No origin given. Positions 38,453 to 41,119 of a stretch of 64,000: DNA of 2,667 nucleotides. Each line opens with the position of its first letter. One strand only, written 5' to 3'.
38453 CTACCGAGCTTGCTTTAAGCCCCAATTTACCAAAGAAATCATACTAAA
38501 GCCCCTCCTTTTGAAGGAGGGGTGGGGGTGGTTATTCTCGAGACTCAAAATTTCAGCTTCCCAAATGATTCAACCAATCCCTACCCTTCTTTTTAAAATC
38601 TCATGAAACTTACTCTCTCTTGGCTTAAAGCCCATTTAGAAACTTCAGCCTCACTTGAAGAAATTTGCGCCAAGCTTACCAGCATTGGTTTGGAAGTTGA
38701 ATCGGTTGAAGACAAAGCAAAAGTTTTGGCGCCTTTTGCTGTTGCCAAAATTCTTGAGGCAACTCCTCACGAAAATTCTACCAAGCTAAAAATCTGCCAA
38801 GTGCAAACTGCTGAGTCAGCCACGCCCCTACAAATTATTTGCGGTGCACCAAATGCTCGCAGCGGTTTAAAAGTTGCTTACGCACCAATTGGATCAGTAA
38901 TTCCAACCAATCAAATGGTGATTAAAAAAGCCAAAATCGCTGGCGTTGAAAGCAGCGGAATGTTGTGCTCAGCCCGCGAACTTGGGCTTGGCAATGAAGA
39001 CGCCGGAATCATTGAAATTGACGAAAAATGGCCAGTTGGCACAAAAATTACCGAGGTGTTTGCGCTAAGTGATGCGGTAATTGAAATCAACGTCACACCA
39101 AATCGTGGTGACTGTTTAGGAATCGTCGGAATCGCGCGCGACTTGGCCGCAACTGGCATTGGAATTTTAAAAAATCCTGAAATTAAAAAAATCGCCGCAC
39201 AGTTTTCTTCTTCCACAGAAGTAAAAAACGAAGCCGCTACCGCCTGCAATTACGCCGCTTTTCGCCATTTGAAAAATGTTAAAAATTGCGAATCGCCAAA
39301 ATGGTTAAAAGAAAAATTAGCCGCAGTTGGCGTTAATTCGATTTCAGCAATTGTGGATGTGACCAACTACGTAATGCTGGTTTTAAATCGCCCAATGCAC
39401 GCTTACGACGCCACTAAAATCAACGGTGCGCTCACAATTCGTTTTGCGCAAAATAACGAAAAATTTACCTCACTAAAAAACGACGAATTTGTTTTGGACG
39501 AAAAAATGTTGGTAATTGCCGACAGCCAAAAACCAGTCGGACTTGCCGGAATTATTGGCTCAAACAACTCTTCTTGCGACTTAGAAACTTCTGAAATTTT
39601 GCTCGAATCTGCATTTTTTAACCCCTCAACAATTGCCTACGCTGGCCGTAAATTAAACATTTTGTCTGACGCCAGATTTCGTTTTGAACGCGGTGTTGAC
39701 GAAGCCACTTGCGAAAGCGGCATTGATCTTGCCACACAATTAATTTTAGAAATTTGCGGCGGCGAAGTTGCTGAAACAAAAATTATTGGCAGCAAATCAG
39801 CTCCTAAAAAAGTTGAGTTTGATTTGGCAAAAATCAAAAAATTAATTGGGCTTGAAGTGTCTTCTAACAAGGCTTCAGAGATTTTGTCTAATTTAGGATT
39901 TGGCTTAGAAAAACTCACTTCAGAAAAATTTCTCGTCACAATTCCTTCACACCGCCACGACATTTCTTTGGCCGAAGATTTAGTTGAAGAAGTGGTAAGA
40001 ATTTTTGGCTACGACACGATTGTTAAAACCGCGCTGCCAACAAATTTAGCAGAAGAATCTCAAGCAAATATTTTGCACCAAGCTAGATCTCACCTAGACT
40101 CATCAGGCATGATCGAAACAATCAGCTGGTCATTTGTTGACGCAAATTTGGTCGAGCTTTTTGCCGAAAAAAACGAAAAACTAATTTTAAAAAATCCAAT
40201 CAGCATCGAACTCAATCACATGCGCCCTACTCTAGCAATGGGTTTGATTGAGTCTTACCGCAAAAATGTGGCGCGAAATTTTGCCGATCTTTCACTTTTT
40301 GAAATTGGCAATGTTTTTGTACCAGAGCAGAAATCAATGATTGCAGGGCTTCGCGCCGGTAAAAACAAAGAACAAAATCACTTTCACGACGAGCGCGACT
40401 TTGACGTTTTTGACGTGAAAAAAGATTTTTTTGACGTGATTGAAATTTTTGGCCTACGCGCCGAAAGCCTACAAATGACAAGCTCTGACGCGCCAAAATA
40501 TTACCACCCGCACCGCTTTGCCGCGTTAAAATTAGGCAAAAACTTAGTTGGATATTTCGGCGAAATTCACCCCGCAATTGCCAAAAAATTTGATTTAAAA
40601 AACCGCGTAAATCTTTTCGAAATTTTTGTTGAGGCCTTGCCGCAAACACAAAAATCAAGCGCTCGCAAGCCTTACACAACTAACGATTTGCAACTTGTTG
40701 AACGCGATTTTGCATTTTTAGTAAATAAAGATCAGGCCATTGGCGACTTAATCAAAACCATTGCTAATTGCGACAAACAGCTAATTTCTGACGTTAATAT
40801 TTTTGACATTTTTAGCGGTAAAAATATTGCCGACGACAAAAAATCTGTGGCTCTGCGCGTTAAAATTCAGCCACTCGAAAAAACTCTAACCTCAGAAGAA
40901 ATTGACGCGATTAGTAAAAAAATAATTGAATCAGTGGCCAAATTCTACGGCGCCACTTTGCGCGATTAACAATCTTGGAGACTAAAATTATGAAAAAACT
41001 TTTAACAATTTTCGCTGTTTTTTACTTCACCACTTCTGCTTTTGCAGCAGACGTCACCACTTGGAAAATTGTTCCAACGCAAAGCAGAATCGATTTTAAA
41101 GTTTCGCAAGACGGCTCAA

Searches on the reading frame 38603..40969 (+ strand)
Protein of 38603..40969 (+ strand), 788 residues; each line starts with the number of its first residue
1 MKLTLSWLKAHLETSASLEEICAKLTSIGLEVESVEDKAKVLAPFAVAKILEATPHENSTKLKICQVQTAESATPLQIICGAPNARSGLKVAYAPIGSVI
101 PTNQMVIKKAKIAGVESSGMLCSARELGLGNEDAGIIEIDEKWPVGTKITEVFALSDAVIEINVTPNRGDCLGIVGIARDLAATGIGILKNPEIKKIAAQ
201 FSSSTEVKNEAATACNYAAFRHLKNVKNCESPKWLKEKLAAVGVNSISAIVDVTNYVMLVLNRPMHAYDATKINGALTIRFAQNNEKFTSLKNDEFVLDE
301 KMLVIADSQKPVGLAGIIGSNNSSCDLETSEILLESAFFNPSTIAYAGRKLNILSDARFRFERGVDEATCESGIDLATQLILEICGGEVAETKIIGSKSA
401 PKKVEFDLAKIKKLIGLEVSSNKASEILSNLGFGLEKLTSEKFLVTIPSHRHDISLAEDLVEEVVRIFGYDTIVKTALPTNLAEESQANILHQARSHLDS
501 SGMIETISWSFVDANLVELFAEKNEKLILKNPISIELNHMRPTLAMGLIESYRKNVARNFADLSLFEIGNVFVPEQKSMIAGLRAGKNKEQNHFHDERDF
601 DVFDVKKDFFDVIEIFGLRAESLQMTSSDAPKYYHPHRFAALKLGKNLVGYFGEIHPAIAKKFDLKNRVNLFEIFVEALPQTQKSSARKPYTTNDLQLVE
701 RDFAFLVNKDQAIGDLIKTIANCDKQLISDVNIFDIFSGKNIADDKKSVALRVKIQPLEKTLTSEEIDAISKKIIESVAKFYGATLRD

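Call 30: search_protein_families(library=pfam, max_evalue=0.00001, proteins=[window:38603-40969:+])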
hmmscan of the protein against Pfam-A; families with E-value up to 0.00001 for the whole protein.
window:38603-40969:+ (788 aa): 5 families
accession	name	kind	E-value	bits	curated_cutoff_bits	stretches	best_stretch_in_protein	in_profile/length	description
PF03483.22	B3_4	-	6.3e-64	215.2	29.3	1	214-386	1-174/174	B3/4 domain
PF17759.6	tRNA_synthFbeta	-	5.9e-44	150.5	22.4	1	484-674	15-212/214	Phenylalanyl tRNA synthetase beta chain CLM domain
PF03147.19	FDX-ACB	-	8.1e-25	87.5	31.1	1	697-787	4-94/94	Ferredoxin-fold anticodon binding domain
PF03484.21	B5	-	1.8e-23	82.9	28.6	1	404-470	1-67/67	tRNA synthetase B5 domain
PF01588.26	tRNA_bind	-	6e-19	68.4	27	1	46-148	2-96/96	Putative tRNA binding domain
